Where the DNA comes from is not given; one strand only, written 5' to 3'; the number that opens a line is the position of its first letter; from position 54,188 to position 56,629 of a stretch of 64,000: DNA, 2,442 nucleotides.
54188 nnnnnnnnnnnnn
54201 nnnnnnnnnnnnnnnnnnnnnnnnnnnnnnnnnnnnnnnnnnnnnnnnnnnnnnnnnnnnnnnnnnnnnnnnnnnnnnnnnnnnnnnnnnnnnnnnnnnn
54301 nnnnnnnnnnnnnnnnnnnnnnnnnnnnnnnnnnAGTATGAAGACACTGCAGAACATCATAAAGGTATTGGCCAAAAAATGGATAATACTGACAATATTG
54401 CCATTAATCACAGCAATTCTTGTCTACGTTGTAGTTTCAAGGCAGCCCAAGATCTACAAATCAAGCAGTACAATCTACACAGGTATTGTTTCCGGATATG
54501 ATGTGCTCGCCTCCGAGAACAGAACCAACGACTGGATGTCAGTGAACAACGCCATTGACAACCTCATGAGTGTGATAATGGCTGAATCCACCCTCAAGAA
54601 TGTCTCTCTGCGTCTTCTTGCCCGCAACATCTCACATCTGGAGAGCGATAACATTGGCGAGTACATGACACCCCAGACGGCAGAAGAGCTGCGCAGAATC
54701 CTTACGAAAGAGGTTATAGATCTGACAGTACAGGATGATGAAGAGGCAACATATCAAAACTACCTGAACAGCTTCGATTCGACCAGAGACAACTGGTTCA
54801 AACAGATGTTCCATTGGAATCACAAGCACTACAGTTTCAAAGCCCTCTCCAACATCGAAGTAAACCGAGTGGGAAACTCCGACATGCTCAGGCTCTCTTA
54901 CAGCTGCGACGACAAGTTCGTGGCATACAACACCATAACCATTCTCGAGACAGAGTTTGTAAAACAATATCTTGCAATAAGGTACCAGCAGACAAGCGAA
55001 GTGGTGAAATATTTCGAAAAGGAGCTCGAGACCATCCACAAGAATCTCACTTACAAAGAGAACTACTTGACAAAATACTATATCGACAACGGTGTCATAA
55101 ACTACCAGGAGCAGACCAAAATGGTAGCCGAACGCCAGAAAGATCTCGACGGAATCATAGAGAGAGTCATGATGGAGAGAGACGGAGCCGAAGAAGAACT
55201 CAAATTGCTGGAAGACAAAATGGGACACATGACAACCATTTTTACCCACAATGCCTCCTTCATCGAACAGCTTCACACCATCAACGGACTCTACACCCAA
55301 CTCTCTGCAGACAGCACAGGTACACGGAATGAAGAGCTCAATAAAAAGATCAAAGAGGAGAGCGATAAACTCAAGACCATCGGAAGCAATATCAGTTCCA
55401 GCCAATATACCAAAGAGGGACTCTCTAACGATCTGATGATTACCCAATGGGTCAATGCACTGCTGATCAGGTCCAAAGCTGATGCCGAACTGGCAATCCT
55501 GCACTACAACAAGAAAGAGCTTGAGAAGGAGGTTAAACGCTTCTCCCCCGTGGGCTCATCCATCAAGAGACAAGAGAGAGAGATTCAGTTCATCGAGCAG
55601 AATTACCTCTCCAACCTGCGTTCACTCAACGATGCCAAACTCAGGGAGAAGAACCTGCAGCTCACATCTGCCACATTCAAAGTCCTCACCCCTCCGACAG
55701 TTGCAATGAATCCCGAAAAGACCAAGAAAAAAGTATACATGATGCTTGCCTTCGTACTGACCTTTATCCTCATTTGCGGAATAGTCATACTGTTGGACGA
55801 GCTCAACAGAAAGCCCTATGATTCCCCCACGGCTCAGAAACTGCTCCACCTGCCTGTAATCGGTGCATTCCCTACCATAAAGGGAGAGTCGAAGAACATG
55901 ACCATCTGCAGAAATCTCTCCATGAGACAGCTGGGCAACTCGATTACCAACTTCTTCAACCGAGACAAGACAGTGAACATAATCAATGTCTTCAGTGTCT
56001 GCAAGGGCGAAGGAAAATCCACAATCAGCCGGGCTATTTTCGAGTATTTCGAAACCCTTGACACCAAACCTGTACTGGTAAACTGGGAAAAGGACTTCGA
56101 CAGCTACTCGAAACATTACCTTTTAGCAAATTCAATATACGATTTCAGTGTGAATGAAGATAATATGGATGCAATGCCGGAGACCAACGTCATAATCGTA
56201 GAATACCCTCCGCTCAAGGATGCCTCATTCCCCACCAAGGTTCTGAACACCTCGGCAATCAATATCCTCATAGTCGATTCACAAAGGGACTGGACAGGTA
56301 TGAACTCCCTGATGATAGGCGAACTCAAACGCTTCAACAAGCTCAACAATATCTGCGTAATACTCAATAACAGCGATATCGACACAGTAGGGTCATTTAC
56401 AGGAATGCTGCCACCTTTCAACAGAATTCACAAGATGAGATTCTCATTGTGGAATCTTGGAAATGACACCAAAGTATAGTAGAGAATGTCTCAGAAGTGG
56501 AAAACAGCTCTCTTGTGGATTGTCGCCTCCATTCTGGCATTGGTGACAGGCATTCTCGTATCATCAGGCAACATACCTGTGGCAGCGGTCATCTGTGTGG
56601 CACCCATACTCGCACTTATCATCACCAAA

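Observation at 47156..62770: Candidate phosphorelay-gated exopolysaccharide system: kinase/pseudokinase pair divergent from an operon that begins with two output-less receivers and runs straight into polysaccharide assembly genes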

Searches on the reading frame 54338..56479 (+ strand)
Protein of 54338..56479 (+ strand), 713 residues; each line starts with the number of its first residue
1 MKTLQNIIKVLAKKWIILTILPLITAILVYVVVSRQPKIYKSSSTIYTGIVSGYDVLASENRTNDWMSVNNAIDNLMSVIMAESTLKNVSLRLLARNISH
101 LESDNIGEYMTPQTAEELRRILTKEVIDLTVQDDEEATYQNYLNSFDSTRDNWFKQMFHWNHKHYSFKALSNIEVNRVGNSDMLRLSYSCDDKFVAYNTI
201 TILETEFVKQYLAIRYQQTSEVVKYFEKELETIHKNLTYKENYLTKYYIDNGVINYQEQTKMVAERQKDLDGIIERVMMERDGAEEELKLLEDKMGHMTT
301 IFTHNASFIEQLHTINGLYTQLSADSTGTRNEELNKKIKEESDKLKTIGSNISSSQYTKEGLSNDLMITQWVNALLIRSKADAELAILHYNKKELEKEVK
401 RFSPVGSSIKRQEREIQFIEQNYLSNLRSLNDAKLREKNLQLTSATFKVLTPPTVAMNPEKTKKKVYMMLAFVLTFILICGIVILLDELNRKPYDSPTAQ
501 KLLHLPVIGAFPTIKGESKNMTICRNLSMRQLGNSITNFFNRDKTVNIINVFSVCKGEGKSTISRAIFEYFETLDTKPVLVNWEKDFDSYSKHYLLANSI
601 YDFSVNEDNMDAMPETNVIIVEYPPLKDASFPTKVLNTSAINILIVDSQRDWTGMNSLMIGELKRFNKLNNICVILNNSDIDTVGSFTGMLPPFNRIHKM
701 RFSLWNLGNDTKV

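Call 3: search_protein_families(library=pfam, proteins=[window:54338-56479:+], max_evalue=0.01)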
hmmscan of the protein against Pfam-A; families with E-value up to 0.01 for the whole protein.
window:54338-56479:+ (713 aa): 1 family
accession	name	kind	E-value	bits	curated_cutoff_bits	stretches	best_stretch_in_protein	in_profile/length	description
PF02706.20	Wzz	-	0.0047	17.7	25.5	1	4-80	5-82/91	Chain length determinant protein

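Call 8: search_protein_families(library=ncbifam, proteins=[window:54338-56479:+], max_evalue=0.01)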
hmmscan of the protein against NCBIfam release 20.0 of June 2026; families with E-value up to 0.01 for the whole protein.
window:54338-56479:+ (713 aa): 3 families
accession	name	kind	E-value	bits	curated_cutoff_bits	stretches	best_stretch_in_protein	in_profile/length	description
TIGR03007.1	pepcterm_ChnLen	equivalog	2.7e-15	55.6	278.85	1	171-522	111-471/498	XrtA system polysaccharide chain length determinant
TIGR03017.1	EpsF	equivalog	2e-05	23.5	422.75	1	170-509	120-441/444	chain length determinant protein EpsF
NF007350.0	PRK09841.1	equivalog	0.00017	19.8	1248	0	176-271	222-317/726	tyrosine-protein kinase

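Call 19: find_homologous_proteins(query=window:54338-56479:+, max_evalue=0.00001)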
Query window:54338-56479:+ (713 aa): 323 proteins with E <= 0.00001 among 8000 candidates; the best 120 are listed.
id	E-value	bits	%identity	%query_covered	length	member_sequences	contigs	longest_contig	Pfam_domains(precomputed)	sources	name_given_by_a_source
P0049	0.0e+0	1540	97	100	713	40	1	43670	-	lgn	-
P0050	0.0e+0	1204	74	100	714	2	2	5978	-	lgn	-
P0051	0.0e+0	1186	74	100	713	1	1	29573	-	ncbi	ncbi:MAG: GumC family protein [Candidatus Cryptobacteroides sp.]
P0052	0.0e+0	1182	74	100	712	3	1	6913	-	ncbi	ncbi:MAG: GumC family protein [Candidatus Cryptobacteroides sp.]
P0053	0.0e+0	1178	72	100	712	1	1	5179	-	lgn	-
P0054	0.0e+0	1175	72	100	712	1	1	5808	-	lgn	-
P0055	0.0e+0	1175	72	100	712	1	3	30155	-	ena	-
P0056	0.0e+0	1173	72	100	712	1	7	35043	-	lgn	-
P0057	0.0e+0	1173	72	100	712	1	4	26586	-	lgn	-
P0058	0.0e+0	1172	72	100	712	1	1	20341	-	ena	-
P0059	0.0e+0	1172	72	100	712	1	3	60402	-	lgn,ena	-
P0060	0.0e+0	1172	72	100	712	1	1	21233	-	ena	-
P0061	0.0e+0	1172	72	100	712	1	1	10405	-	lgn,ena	-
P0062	0.0e+0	1172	72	100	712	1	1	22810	-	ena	-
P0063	0.0e+0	1171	72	100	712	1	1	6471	-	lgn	-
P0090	0.0e+0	1167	71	100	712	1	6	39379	-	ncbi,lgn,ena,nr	ncbi:MAG: hypothetical protein PUC61_06565 [Bacteroidales bacterium]|nr:hypothetical protein [Bacter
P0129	9.6e-233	793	51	100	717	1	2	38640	PF02706.21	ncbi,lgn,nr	ncbi:MAG: Wzz/FepE/Etk N-terminal domain-containing protein [Bacteroidaceae bacterium]|nr:Wzz/FepE/E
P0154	6.3e-200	684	44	99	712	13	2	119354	-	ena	-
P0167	1.5e-153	531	37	98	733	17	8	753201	-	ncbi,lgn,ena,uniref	ncbi:GumC family protein [Alistipes sp.]|uniref:GumC family protein n=1 Tax=Alistipes sp. TaxID=1872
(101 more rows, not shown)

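Call 20: find_encoding_contigs(protein=P0090, flank=10000, max_places=1)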
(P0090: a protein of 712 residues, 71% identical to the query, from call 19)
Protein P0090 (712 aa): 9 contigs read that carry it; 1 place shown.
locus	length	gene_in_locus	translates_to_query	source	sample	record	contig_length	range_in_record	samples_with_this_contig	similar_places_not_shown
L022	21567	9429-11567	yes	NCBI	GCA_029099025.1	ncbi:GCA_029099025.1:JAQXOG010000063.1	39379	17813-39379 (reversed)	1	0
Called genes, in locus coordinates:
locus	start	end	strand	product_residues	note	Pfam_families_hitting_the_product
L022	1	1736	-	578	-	PF18072:FGAR-AT_linker, PF02769:AIRS_C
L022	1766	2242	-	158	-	PF00731:AIRC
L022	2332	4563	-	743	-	-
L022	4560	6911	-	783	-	PF00512:HisKA, PF02518:HATPase_c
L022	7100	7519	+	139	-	PF00072:Response_reg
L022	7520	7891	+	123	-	PF00072:Response_reg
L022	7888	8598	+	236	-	PF02397:Bac_transf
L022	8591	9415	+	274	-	PF02321:OEP (weak)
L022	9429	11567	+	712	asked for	-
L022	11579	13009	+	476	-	PF04932:Wzy_C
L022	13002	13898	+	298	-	PF00535:Glycos_transf_2, PF10111:Glyco_tranf_2_2, PF13641:Glyco_tranf_2_3, PF13632:Glyco_trans_2_3 (weak)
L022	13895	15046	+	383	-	PF00535:Glycos_transf_2, PF13641:Glyco_tranf_2_3, PF13632:Glyco_trans_2_3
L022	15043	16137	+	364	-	PF13439:Glyco_transf_4, PF13579:Glyco_trans_4_4, PF20706:GT4-conflict (weak), PF00534:Glycos_transf_1, PF13692:Glyco_trans_1_4, PF13524:Glyco_trans_1_2 (faint)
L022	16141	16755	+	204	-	PF00132:Hexapep, PF14602:Hexapep_2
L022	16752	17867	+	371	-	PF13692:Glyco_trans_1_4 (faint)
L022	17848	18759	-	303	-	PF00535:Glycos_transf_2, PF10111:Glyco_tranf_2_2, PF13641:Glyco_tranf_2_3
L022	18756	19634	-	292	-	PF03372:Exo_endo_phos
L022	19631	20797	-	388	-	PF13506:Glyco_transf_21 (weak), PF13641:Glyco_tranf_2_3, PF00535:Glycos_transf_2, PF13632:Glyco_trans_2_3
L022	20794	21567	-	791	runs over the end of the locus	PF08447:PAS_3 (faint), PF00512:HisKA, PF02518:HATPase_c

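Call 21: find_encoding_contigs(protein=P0129, flank=10000, max_places=1)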
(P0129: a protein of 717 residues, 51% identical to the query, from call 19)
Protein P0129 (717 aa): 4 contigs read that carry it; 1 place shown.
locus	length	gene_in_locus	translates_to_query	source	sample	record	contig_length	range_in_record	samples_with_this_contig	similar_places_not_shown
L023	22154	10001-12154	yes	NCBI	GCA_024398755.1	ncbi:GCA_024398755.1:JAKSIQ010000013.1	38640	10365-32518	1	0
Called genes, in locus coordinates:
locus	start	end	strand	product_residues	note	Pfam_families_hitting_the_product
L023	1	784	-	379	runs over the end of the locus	PF00278:Orn_DAP_Arg_deC, PF01168:Ala_racemase_N (faint)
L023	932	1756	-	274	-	PF00331:Glyco_hydro_10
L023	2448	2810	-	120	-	PF01627:Hpt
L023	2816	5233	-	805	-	PF00512:HisKA, PF02518:HATPase_c, PF13581:HATPase_c_2 (faint), PF00512:HisKA, PF02518:HATPase_c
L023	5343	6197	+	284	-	PF00535:Glycos_transf_2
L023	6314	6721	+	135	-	PF00072:Response_reg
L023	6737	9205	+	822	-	PF13448:DUF4114 (faint), PF16130:DUF4842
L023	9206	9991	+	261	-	-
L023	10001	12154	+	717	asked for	PF02706:Wzz (weak)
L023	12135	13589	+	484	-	PF04932:Wzy_C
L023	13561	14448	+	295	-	PF00535:Glycos_transf_2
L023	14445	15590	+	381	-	PF00535:Glycos_transf_2, PF13641:Glyco_tranf_2_3, PF13632:Glyco_trans_2_3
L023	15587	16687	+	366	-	PF13439:Glyco_transf_4, PF13579:Glyco_trans_4_4 (weak), PF20706:GT4-conflict (faint), PF00534:Glycos_transf_1, PF13692:Glyco_trans_1_4, PF13524:Glyco_trans_1_2 (weak)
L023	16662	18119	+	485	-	PF01943:Polysacc_synt, PF13440:Polysacc_synt_3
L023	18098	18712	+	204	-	PF00132:Hexapep, PF14602:Hexapep_2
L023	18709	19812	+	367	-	PF13579:Glyco_trans_4_4 (faint)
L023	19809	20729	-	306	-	PF00535:Glycos_transf_2, PF10111:Glyco_tranf_2_2, PF13641:Glyco_tranf_2_3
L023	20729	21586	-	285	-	PF03372:Exo_endo_phos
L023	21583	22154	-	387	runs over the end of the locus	PF13641:Glyco_tranf_2_3, PF00535:Glycos_transf_2, PF13632:Glyco_trans_2_3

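Call 22: find_encoding_contigs(protein=P0167, flank=10000, max_places=1)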
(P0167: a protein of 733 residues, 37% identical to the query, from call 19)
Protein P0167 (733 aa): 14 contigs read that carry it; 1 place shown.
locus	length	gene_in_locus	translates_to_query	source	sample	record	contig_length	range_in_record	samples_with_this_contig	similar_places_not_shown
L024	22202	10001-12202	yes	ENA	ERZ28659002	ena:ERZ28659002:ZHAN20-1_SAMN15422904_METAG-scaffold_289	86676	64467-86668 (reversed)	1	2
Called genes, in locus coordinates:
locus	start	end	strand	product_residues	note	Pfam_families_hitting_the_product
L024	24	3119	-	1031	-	PF00873:ACR_tran, PF03176:MMPL, PF02355:SecD_SecF_C (faint)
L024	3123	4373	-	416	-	PF25919:BSH_CusB (faint), PF25917:BSH_RND, PF25885:HH_EMRA (weak), PF25876:HH_MFP_RND, PF25944:Beta-barrel_RND, PF25954:Beta-barrel_RND_2 (weak), PF25967:RND-MFP_C, PF25989:YknX_C, +1 more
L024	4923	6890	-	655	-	PF00512:HisKA, PF02518:HATPase_c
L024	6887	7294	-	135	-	PF00072:Response_reg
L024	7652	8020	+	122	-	PF00072:Response_reg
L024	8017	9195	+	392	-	PF02397:Bac_transf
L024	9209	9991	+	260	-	PF02321:OEP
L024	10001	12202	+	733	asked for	-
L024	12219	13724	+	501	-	PF04932:Wzy_C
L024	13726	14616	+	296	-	PF00535:Glycos_transf_2, PF13641:Glyco_tranf_2_3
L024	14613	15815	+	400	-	PF00535:Glycos_transf_2, PF13641:Glyco_tranf_2_3, PF13632:Glyco_trans_2_3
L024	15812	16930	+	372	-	PF13439:Glyco_transf_4, PF13579:Glyco_trans_4_4, PF20706:GT4-conflict (weak), PF00534:Glycos_transf_1, PF13692:Glyco_trans_1_4, PF13524:Glyco_trans_1_2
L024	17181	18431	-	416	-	PF16130:DUF4842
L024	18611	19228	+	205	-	PF25084:LbH_EIF2B (faint), PF25087:GMPPB_C (faint), PF00132:Hexapep, PF14602:Hexapep_2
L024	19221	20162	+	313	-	PF00535:Glycos_transf_2, PF10111:Glyco_tranf_2_2, PF13641:Glyco_tranf_2_3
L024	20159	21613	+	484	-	PF01943:Polysacc_synt, PF13440:Polysacc_synt_3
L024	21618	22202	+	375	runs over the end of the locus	-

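Call 23: find_encoding_contigs(protein=P0154, flank=10000, max_places=1)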
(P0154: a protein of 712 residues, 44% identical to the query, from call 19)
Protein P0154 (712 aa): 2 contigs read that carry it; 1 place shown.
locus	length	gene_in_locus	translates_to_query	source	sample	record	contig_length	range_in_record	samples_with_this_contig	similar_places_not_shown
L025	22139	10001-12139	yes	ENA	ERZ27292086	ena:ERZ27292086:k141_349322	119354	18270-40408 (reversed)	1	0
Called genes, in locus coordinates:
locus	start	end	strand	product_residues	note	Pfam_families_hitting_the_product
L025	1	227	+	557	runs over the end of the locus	PF02690:Na_Pi_cotrans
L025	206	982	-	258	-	PF06414:Zeta_toxin (faint)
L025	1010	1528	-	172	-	PF02357:NusG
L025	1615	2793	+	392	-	PF13641:Glyco_tranf_2_3, PF00535:Glycos_transf_2, PF13506:Glyco_transf_21 (faint), PF13632:Glyco_trans_2_3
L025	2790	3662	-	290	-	PF03372:Exo_endo_phos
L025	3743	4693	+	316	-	PF01073:3Beta_HSD, PF01370:Epimerase, PF02719:Polysacc_synt_2 (faint), PF16363:GDP_Man_Dehyd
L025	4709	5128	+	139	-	PF00072:Response_reg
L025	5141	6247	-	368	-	-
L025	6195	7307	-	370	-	PF00534:Glycos_transf_1, PF13692:Glyco_trans_1_4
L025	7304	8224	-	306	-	PF00535:Glycos_transf_2, PF10111:Glyco_tranf_2_2, PF13641:Glyco_tranf_2_3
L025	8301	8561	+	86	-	-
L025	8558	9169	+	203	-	PF02397:Bac_transf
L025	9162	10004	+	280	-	PF02321:OEP (weak)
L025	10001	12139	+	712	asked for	-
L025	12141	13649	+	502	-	PF04932:Wzy_C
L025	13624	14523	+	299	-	PF13641:Glyco_tranf_2_3, PF00535:Glycos_transf_2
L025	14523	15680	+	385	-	PF00535:Glycos_transf_2, PF13641:Glyco_tranf_2_3, PF13632:Glyco_trans_2_3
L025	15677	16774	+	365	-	PF13579:Glyco_trans_4_4 (weak), PF13439:Glyco_transf_4, PF00534:Glycos_transf_1, PF13692:Glyco_trans_1_4, PF13524:Glyco_trans_1_2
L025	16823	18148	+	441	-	PF01381:HTH_3, PF00288:GHMP_kinases_N, PF08544:GHMP_kinases_C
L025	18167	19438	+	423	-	PF01210:NAD_Gly3P_dh_N (faint), PF02737:3HCDH_N (weak), PF03721:UDPG_MGDP_dh_N, PF00984:UDPG_MGDP_dh, PF03720:UDPG_MGDP_dh_C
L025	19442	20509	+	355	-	PF00106:adh_short (weak), PF01073:3Beta_HSD, PF01370:Epimerase, PF02719:Polysacc_synt_2, PF04321:RmlD_sub_bind, PF07993:NAD_binding_4 (weak), PF16363:GDP_Man_Dehyd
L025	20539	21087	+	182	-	-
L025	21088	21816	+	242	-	PF01925:TauE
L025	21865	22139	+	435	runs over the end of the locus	PF00155:Aminotran_1_2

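Call 31: find_related_loci(query=A2, collection=metagenome_contigs, flank=10000)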
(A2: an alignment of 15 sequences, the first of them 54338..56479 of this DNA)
Query A2 (713 aa) in metagenome_contigs; peptide patterns used: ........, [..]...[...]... (x = any residue, [..] = any of these).
571 stretches matched a pattern; 455 encode a relative of the query (tblastn E <= 1e-3); the best 80 are kept; 80 distinct loci.
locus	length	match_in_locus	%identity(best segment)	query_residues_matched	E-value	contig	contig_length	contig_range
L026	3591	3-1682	99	154-713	0e+0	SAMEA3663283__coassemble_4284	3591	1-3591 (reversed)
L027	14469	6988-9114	69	1-710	0e+0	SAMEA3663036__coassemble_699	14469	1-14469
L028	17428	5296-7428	52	1-711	0e+0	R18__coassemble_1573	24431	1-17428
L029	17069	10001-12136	50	1-711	0e+0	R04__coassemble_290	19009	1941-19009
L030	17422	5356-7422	49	22-710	0e+0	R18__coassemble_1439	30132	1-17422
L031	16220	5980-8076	48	1-708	0e+0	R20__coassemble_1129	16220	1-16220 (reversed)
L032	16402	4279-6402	47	1-709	0e+0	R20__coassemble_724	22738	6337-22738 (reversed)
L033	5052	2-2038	47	24-708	0e+0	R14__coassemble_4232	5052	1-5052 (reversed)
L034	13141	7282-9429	40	13-708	2e-175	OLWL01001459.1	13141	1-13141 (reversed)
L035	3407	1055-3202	40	13-708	0e+0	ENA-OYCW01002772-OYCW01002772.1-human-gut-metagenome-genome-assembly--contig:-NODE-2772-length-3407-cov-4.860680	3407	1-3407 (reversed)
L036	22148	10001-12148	39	13-708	7e-175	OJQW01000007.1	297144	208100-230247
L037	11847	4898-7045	40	13-708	3e-175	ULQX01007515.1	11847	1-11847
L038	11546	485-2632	39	13-708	7e-175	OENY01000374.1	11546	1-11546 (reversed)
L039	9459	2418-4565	40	13-708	3e-175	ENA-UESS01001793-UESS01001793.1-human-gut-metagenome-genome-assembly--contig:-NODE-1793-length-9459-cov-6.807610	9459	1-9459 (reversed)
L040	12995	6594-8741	40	13-708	1e-174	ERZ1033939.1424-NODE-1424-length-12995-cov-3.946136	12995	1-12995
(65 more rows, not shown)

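Call 47: search_solved_structures(query=A2, max_evalue=1, show_alignments=2)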
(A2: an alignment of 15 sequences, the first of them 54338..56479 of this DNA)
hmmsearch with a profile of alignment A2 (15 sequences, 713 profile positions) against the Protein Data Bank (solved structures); distinct sequences matched with E-value up to 1: 11.
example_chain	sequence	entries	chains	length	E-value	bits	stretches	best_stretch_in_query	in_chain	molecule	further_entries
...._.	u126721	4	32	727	0.00017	23.1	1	180-282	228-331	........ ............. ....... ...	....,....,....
9exo_H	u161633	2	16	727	0.00017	23.1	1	180-282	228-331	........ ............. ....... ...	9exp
9i2q_D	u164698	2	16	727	0.00017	23.1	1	180-282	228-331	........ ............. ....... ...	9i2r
7ni2_A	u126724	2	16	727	0.00017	23.1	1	180-282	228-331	Tyrosine-protein kinase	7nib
9exq_D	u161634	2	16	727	0.00017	23.1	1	180-282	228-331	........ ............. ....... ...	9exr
9v6l_A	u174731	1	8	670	0.043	15.2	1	367-579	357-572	Biofilm formation protein PslE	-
9v75_A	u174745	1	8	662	0.046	15.1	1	367-579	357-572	Biofilm formation protein PslE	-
2d3e_A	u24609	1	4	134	0.29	12.5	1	226-302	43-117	General control protein GCN4 and Tropomyosin 1 alpha chain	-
2efr_A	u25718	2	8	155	0.37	12.1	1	226-326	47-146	General control protein GCN4 and Tropomyosin 1 alpha chain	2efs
9xgv_A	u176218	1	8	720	0.44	11.9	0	181-279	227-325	Tyrosine-protein kinase wzc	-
9r62_I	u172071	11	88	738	0.54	11.6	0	181-279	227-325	Tyrosine-protein kinase wzc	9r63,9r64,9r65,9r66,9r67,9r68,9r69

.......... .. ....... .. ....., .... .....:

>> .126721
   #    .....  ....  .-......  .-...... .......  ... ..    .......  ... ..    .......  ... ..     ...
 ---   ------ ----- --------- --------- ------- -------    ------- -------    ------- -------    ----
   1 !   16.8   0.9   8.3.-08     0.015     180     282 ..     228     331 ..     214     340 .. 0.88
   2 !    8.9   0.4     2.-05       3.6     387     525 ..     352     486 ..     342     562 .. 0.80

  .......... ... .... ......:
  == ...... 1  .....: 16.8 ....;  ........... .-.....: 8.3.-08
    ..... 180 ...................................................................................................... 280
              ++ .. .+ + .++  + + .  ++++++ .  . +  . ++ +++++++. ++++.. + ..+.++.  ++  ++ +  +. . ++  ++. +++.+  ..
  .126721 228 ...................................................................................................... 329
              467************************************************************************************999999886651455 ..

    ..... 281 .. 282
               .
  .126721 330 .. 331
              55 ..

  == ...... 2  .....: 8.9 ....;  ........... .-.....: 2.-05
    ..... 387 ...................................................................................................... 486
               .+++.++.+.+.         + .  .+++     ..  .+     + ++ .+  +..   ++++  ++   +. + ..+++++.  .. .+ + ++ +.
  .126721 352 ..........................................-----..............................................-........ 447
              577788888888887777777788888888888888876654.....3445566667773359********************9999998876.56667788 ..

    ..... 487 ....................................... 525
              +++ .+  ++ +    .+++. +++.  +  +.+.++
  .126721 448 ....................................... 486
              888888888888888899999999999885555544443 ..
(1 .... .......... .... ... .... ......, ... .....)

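Call 53: search_protein_families(library=pfam, proteins=[L024:8017-9195:+, L025:8301-8561:+], max_evalue=0.1)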
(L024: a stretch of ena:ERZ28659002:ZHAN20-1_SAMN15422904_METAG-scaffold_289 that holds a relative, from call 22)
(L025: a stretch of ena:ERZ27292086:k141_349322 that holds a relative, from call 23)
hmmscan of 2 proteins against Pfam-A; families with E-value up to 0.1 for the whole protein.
L024:8017-9195:+ (392 aa): 1 family
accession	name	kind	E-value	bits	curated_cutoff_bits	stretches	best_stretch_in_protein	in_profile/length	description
PF02397.22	Bac_transf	-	7.6e-60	201.9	27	1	145-387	1-178/179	Bacterial sugar transferase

L025:8301-8561:+ (86 aa): 1 family
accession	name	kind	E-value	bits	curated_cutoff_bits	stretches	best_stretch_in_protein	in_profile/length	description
PF00072.30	Response_reg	-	0.00064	20.3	30.2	1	7-56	2-51/111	Response regulator receiver domain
